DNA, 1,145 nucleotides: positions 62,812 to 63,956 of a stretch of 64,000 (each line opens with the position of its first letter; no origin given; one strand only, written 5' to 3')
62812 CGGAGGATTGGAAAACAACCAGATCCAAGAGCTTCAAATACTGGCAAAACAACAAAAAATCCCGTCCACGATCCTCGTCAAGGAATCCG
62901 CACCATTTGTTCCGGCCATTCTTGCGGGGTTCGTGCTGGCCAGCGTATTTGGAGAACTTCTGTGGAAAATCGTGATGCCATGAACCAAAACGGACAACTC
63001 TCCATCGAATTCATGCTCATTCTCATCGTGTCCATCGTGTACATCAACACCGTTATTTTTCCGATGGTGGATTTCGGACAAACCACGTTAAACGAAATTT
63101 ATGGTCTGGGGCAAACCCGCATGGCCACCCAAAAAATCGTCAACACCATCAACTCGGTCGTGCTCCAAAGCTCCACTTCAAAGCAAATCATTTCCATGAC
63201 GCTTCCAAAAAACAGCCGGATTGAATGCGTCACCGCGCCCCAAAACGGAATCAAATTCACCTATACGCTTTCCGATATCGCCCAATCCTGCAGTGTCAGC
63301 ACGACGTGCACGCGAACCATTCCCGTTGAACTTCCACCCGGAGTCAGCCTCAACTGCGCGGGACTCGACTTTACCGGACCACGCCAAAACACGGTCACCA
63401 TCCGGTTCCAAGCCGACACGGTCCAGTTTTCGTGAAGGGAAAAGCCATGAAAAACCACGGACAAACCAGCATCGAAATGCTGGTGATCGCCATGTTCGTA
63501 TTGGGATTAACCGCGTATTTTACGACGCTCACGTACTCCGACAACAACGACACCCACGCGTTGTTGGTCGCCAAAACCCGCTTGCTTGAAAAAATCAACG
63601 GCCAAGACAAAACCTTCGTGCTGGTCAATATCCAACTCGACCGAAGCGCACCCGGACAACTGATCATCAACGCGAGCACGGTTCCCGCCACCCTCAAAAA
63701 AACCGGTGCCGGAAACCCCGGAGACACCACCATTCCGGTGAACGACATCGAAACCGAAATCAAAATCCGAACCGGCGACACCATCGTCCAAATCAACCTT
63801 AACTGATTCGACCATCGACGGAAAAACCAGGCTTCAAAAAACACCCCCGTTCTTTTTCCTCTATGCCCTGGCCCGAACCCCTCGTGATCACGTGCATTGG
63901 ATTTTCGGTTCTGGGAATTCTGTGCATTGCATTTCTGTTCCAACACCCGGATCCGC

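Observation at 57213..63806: Complete Epd/Tad-like archaeal type IV pilus locus with split platform proteins and sub-60-aa pilins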

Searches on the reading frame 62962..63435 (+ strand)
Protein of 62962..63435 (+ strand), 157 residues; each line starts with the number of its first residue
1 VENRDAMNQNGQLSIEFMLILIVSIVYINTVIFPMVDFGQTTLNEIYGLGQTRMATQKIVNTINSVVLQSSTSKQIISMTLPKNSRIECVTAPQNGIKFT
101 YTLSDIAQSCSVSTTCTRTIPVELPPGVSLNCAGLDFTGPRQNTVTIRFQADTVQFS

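Call 3: search_protein_families(library=pfam, proteins=[window:62962-63435:+], max_evalue=1)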
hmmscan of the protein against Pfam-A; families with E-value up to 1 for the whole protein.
window:62962-63435:+ (157 aa): 1 family
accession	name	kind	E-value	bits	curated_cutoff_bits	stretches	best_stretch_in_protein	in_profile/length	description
PF04021.17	Class_IIIsignal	-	0.03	14.7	23.7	1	11-26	3-18/27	Class III signal peptide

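Call 4: search_protein_families(library=ncbifam, proteins=[window:62962-63435:+], max_evalue=1)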
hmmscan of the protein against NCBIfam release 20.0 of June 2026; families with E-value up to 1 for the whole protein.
window:62962-63435:+ (157 aa): 3 families
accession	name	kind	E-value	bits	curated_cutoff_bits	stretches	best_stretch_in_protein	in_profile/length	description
TIGR02832.1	spo_yunB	equivalog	9.5e-05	22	111.9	1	18-141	8-129/204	sporulation protein YunB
NF033869.1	viru_reg_Rsp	equivalog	0.007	14.9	400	1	21-115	90-178/701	AraC family transcriptional regulator Rsp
TIGR04205.1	classIII_w_PIP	hypoth_equivalog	0.96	9.5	65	1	10-66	2-60/67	class III signal peptide domain-containing protein, archaeosortase D/PIP-CTERM system-associated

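Call 38: find_homologous_proteins(query=window:62980-63435:+, max_evalue=0.001)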
Query window:62980-63435:+ (151 aa): 2 proteins with E <= 0.001 among 7 candidates.
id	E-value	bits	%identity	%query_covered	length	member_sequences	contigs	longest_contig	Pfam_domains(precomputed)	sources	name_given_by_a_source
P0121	1.7e-90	318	100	100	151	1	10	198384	-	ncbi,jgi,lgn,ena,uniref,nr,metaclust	ncbi:MAG: hypothetical protein J4215_01295 [Candidatus Diapherotrites archaeon]|uniref:Class III sig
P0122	1.0e-32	131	50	94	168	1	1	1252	-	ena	-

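Call 39: find_encoding_contigs(protein=P0121, flank=10000, max_places=3)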
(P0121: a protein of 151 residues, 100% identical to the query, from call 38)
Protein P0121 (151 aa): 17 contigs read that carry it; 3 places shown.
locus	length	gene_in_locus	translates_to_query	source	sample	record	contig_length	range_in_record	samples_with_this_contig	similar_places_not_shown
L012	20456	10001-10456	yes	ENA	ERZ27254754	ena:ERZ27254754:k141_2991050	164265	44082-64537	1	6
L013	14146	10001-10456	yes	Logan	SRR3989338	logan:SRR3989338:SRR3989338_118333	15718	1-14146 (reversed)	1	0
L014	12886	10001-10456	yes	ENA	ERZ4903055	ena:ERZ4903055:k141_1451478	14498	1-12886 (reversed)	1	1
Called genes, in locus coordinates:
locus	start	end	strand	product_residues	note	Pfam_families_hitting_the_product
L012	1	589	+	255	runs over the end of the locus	-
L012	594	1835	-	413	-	PF04894:Nre_N, PF04895:Nre_C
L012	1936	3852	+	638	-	PF07973:tRNA_SAD, PF00587:tRNA-synt_2b, PF03129:HGTP_anticodon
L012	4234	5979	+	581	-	PF00437:T2SSE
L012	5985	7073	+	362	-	PF00482:T2SSF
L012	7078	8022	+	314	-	PF00482:T2SSF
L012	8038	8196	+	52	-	-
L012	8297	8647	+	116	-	PF04021:Class_IIIsignal (weak)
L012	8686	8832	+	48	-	-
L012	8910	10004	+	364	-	PF01478:Peptidase_A24, PF06819:Arc_PepC, PF06847:Arc_PepC_II (faint)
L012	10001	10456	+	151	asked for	-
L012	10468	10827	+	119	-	-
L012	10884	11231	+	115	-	-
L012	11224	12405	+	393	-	PF01970:TctA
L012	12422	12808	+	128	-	PF14464:Prok-JAB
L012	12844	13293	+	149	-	-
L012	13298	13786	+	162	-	-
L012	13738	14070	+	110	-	-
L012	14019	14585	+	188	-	-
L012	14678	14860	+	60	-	-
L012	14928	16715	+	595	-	PF04068:Fer4_RLI, PF12837:Fer4_6 (faint), PF14697:Fer4_21 (weak), PF00037:Fer4 (weak), PF02463:SMC_N (faint), PF00005:ABC_tran, PF13304:AAA_21 (weak), PF00005:ABC_tran, +3 more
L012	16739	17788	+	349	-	PF26356:Pelota_N, PF03464:eRF1_2 (weak), PF03465:eRF1_3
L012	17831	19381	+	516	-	PF13522:GATase_6, PF13537:GATase_7, PF00156:Pribosyltran (weak)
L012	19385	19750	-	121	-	PF10107:Endonuc_Holl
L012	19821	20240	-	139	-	PF00293:NUDIX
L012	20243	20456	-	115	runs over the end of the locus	-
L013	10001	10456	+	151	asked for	-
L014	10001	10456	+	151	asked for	-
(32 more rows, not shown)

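Call 60: predict_structure(alignment_id=A2)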
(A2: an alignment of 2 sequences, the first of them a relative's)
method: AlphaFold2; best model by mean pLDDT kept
length: 151 residues; sequences in the alignment: 2
mean_pLDDT: 47.6   pTM: 0.34
mean pLDDT of the five models: 47.6, 37.6, 36.0, 33.3, 32.8
residues with pLDDT >= 90: 0; 70-90: 2; 50-70: 71; < 50: 78
segments of 3 or more residues with pLDDT < 50: 26-74, 98-106, 132-140, 142-149
pLDDT, mean of each block of 10 residues (from residue 1): 54 64 50 37 32 31 36 52 57 54 45 56 53 47 46 54
secondary structure, 60 per line:
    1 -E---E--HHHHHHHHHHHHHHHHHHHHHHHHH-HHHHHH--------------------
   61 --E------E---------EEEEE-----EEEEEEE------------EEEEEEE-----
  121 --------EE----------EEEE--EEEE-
elements in order: H9-33 H35-40 E80-84 E90-96 E109-115 E141-144 E147-150

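Call 82: search_protein_families(library=pfam, proteins=[L012:10884-11231:+, L012:11224-12405:+, L012:12422-12808:+, L012:12844-13293:+, L012:13298-13786:+, L012:13738-14070:+, L012:14019-14585:+, L012:14678-14860:+], max_evalue=1)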
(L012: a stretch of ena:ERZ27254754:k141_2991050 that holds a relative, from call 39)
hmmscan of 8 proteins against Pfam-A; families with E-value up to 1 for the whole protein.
L012:10884-11231:+ (115 aa): 3 families
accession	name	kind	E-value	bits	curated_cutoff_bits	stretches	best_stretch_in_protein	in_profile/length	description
PF04076.19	BOF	-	0.00013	22.4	25.8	1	26-111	15-101/103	Bacterial OB fold (BOF) protein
PF13567.11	DUF4131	-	0.02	15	31.6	1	13-97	35-130/165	Domain of unknown function (DUF4131)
PF01336.31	tRNA_anti-codon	-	0.027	14.9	27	1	48-109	1-70/75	OB-fold nucleic acid binding domain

L012:11224-12405:+ (393 aa): 2 families
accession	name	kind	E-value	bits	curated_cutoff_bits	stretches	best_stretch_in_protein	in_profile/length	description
PF01970.21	TctA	-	4.6e-37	128.1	28.9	1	8-379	4-422/423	Tripartite tricarboxylate transporter TctA family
PF01313.24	Bac_export_3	-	0.29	11.5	25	1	103-141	26-64/74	Bacterial export proteins, family 3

L012:12422-12808:+ (128 aa): 2 families
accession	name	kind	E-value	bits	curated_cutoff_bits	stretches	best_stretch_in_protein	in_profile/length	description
PF14464.11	Prok-JAB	-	1.8e-13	50.8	25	1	9-103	4-104/114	Prokaryotic homologs of the JAB domain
PF04002.20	RadC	-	0.074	13.4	22.1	1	57-91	57-91/121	RadC-like JAB domain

L012:12844-13293:+ (149 aa): 1 family
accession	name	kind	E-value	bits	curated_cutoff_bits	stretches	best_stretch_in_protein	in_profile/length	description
PF04021.17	Class_IIIsignal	-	0.0032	17.8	23.7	1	2-24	2-24/27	Class III signal peptide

L012:13298-13786:+ (162 aa): 0 families

L012:13738-14070:+ (110 aa): 1 family
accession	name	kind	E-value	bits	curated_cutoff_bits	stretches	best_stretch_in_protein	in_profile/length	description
PF17231.7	DUF5305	-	0.32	10.8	29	1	28-72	121-164/217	Family of unknown function (DUF5305)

L012:14019-14585:+ (188 aa): 1 family
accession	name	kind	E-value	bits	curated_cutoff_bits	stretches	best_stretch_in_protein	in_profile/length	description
PF03030.21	H_PPase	-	0.0059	15.7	29.7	1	56-147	408-496/645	Inorganic H+ pyrophosphatase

L012:14678-14860:+ (60 aa): 0 families

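Call 90: find_related_loci(query=A5, collection=metagenome_contigs, flank=10000)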
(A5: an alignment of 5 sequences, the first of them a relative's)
Query A5 (393 aa) in metagenome_contigs; peptide patterns used: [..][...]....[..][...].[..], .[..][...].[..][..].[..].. (x = any residue, [..] = any of these).
600 stretches matched a pattern (row limit reached: there are more); 466 encode a relative of the query (tblastn E <= 1e-3); the best 80 are kept; 80 distinct loci.
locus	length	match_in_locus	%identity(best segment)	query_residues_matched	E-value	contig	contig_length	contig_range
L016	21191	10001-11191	41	1-392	5e-79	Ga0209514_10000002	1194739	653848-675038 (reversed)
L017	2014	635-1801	39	1-391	4e-78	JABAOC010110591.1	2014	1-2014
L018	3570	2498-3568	38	15-367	5e-70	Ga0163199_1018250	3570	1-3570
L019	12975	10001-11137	39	15-390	2e-68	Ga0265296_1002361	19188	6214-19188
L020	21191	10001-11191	35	4-393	7e-68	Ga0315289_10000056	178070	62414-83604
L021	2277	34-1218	37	2-391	1e-68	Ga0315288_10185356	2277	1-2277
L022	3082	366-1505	38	15-391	2e-66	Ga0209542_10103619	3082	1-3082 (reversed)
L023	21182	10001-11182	36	2-393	7e-63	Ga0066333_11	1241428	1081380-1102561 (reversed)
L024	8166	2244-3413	34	4-390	2e-62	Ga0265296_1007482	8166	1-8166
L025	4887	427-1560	36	15-391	2e-62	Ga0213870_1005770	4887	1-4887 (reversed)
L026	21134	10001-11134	32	8-391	2e-59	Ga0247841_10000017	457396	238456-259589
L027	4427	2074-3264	33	1-389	5e-59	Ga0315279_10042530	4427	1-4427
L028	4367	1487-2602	35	15-385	5e-59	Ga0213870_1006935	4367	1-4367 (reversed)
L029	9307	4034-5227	33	1-391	1e-58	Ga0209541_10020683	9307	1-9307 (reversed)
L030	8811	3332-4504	34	8-390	1e-58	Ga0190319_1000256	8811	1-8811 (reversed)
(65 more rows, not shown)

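Call 99: search_protein_families(library=pfam, alignment_id=A6, max_evalue=0.01)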
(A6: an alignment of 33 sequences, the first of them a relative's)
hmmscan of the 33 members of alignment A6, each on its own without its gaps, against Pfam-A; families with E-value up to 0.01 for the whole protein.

A. member 1, L012:10884-11231:+ (115 aa): 1 family
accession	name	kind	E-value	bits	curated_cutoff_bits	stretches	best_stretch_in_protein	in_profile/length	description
PF04076.19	BOF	-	0.00013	22.4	25.8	1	26-111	15-101/103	Bacterial OB fold (BOF) protein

B. families by the number of members that match (of 33 scanned): 10 families
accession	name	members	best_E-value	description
PF01336.31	tRNA_anti-codon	29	3.3e-14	OB-fold nucleic acid binding domain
PF13742.12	tRNA_anti_2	14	8.3e-08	OB-fold nucleic acid binding domain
PF04076.19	BOF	3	0.00013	Bacterial OB fold (BOF) protein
PF12869.13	tRNA_anti-like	2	0.0021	tRNA_anti-like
PF08661.17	Rep_fac-A_3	1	0.00094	Replication factor A protein 3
PF09648.15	YycI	1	0.0047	YycI protein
PF14263.11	DUF4354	1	0.005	Domain of unknown function (DUF4354)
PF13567.11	DUF4131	1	0.0069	Domain of unknown function (DUF4131)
PF09359.15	VTC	1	0.007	VTC domain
PF06480.20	FtsH_ext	1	0.0093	FtsH Extracellular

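Call 100: search_solved_structures(query=A6, max_evalue=1)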
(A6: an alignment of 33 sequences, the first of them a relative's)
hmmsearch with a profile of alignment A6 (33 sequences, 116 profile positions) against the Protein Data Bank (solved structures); distinct sequences matched with E-value up to 1: 83 (the best 60 are shown).
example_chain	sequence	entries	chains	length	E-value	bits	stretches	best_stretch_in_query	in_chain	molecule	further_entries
4joi_A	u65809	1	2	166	8.6e-07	32.1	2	67-111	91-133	CST complex subunit STN1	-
6i52_B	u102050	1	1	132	7.3e-06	29.1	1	42-115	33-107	Replication factor A protein 2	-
8d0b_B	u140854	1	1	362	7.3e-06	29.1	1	67-111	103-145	CST complex subunit STN1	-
7u5c_F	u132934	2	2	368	7.7e-06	29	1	67-111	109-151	CST complex subunit STN1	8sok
6w6w_C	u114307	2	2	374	8.1e-06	28.9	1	67-111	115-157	CST complex subunit STN1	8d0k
1nnx_A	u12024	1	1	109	6e-05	26.1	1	33-115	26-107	Protein ygiW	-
5gro_A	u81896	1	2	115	8.1e-05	25.7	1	36-99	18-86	Aspartate--tRNA(Asp/Asn) ligase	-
8soj_B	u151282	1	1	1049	9.4e-05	25.5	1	67-111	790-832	CST complex subunit STN1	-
9o7t_A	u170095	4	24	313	0.00016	24.8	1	60-113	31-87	Cmp-binding-factor 1 | YhaM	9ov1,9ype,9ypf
3e0e_A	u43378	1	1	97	0.00042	23.4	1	59-115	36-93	Replication protein A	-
9h3f_A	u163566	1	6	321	0.00045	23.3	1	42-114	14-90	3'-5' exoribonuclease YhaM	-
8txr_A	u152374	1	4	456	0.00047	23.2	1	46-112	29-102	Exodeoxyribonuclease 7 large subunit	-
8c5y_B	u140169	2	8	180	0.00052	23.1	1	63-115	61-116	RPA32 subunit of the hetero-oligomeric complex involved in homologous recombination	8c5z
8aas_B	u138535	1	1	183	0.00054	23.1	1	63-115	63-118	RPA32 subunit of the hetero-oligomeric complex involved in homologous recombination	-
2k5v_A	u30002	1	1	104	0.00062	22.9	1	59-115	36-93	Replication protein A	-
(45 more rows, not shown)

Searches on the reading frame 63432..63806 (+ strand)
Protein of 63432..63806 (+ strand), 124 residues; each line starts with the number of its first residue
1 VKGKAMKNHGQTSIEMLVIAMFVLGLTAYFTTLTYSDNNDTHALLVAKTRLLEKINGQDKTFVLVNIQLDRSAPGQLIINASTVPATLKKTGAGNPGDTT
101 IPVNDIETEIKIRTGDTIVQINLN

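Call 3: search_protein_families(library=pfam, proteins=[window:63432-63806:+], max_evalue=1)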
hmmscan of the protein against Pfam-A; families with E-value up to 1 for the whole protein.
window:63432-63806:+ (124 aa): 0 families

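Call 4: search_protein_families(library=ncbifam, proteins=[window:63432-63806:+], max_evalue=1)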
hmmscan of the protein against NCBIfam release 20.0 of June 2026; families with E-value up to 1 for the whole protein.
window:63432-63806:+ (124 aa): 1 family
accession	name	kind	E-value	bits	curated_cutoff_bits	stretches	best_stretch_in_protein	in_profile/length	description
TIGR01708.2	typeII_sec_gspH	equivalog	0.042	13.8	80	1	10-59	3-51/169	type II secretion system minor pseudopilin GspH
